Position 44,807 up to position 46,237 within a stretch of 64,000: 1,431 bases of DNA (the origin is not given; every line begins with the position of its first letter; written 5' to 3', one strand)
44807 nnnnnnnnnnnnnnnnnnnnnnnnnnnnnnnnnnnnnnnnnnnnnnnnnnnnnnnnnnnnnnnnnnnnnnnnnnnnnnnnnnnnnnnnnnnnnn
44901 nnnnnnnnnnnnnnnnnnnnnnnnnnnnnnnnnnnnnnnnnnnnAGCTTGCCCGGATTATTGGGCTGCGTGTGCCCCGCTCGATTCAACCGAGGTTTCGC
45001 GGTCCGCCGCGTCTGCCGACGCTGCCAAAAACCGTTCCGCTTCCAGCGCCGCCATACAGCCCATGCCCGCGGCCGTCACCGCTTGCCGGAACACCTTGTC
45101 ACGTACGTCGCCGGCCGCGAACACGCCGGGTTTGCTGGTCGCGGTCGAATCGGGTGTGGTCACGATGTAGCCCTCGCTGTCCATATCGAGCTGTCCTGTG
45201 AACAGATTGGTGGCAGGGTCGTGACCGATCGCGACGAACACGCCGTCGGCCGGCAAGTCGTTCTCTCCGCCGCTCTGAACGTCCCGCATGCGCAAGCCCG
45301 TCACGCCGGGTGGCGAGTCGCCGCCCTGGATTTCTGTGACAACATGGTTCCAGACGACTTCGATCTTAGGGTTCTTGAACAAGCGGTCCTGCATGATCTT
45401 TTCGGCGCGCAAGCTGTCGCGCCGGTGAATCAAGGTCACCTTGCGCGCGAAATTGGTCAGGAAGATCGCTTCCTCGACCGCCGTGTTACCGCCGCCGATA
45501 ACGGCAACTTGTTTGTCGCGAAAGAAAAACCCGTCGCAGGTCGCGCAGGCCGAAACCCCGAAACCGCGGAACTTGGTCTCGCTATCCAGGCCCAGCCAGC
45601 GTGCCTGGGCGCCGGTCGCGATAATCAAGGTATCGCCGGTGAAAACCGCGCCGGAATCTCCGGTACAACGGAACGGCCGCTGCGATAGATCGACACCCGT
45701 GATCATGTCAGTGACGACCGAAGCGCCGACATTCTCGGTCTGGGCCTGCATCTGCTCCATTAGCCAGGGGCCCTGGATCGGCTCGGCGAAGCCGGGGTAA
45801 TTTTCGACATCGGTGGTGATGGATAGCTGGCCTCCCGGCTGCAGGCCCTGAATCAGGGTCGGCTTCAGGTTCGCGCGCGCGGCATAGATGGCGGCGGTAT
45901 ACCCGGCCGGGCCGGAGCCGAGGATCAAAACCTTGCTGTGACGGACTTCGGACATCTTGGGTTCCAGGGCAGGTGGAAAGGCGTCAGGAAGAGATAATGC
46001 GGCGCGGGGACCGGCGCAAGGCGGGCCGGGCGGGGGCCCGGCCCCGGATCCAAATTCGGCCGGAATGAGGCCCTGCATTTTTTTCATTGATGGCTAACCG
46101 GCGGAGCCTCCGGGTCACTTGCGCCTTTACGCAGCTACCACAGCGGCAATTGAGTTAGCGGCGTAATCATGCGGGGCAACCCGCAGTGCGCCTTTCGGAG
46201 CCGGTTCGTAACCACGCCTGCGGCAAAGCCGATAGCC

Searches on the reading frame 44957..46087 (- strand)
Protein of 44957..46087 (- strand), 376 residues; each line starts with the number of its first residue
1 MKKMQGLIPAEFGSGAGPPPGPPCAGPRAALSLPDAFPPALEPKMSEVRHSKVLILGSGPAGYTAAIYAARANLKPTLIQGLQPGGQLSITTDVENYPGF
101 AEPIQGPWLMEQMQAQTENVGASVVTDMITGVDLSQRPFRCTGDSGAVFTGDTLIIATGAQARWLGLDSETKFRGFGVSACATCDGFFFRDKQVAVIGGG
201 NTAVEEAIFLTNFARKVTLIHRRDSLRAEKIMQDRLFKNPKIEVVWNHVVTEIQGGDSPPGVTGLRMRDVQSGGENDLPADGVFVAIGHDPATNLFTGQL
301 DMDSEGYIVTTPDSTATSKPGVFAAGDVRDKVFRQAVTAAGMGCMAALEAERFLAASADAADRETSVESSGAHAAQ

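Call 7: search_protein_families(library=pfam, proteins=[window:44957-46087:-])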
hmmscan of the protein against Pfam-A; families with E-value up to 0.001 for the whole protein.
window:44957-46087:- (376 aa): 9 families
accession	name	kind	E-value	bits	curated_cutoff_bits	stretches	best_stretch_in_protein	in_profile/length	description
PF07992.20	Pyr_redox_2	-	2.2e-56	191.8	26.1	1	52-343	2-291/291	Pyridine nucleotide-disulphide oxidoreductase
PF00070.33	Pyr_redox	-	1.9e-20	73.6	22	1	194-258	2-71/82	Pyridine nucleotide-disulphide oxidoreductase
PF13738.12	Pyr_redox_3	-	7.2e-16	58.7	30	1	128-326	103-305/305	Pyridine nucleotide-disulphide oxidoreductase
PF12831.13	FAD_oxidored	-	1.1e-05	25.4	27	1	53-89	2-39/416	FAD dependent oxidoreductase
PF01134.28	GIDA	-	1.2e-05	25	22.1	0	52-79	1-28/391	Glucose inhibited division protein A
PF00890.30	FAD_binding_2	-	3.8e-05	23.5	20.4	0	53-87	2-37/414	FAD binding domain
PF01266.30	DAO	-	4.7e-05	23.5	27.9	0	52-85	1-35/353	FAD dependent oxidoreductase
PF03486.20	HI0933_like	-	7.8e-05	22.7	50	0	52-82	2-32/244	HI0933-like protein Rossmann domain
PF13450.12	NAD_binding_8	-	0.00076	20.2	21.9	0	55-91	1-38/68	NAD(P)-binding Rossmann-like domain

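Call 16: search_protein_families(library=ncbifam, proteins=[window:44957-46087:-])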
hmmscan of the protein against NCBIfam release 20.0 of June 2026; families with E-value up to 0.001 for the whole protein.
window:44957-46087:- (376 aa): 58 families (the best 25 are shown)
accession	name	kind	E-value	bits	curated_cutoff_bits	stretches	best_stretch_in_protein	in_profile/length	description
TIGR01292.1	TRX_reduct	equivalog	6.8e-122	406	343.45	1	52-354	2-300/300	thioredoxin-disulfide reductase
NF007614.0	PRK10262.1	equivalog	1.3e-114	382.7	644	1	45-360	1-320/321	thioredoxin-disulfide reductase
TIGR03143.1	AhpF_homolog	hypoth_equivalog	2.4e-81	274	687.65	1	53-365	7-319/555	putative alkyl hydroperoxide reductase F subunit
TIGR03140.1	AhpF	equivalog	7.6e-68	229.3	502.9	1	42-350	204-508/515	alkyl hydroperoxide reductase subunit F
TIGR01350.1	lipoamide_DH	equivalog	1.7e-20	73.2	408.8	2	148-348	129-327/461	dihydrolipoyl dehydrogenase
TIGR02053.1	MerA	equivalog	2.6e-16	59.6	454.45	1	147-350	126-328/465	mercury(II) reductase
TIGR04018.1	Bthiol_YpdA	hypoth_equivalog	5.4e-14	51.7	339.9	1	184-330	145-290/316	YpdA family putative bacillithiol disulfide reductase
TIGR03385.1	CoA_CoA_reduc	equivalog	1.6e-13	50.3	578.8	1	152-331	105-285/439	CoA-disulfide reductase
NF009454.0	PRK12814.1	equivalog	2.1e-13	49.5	916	1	43-365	186-511/657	putative NADPH-dependent glutamate synthase small subunit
NF009410.0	PRK12771.1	subfamily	3.6e-13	48.9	516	1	51-358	139-449/566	NAD(P)-binding protein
NF009409.0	PRK12770.1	subfamily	7.8e-13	48.2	343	1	190-358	172-354/360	putative glutamate synthase subunit beta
NF004776.0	PRK06116.1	equivalog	2.8e-12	46.4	480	1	147-333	128-309/450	glutathione-disulfide reductase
TIGR01318.1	gltD_gamma_fam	subfamily_domain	6.1e-12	44.9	482.95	1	191-350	282-461/467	glutamate synthase, small subunit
TIGR01316.1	gltA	equivalog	1.4e-11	43.8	471.75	1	191-350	272-445/449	NADPH-dependent glutamate synthase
NF004943.0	PRK06292.2-1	equivalog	1.7e-11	43.6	432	1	152-335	133-316/456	dihydrolipoyl dehydrogenase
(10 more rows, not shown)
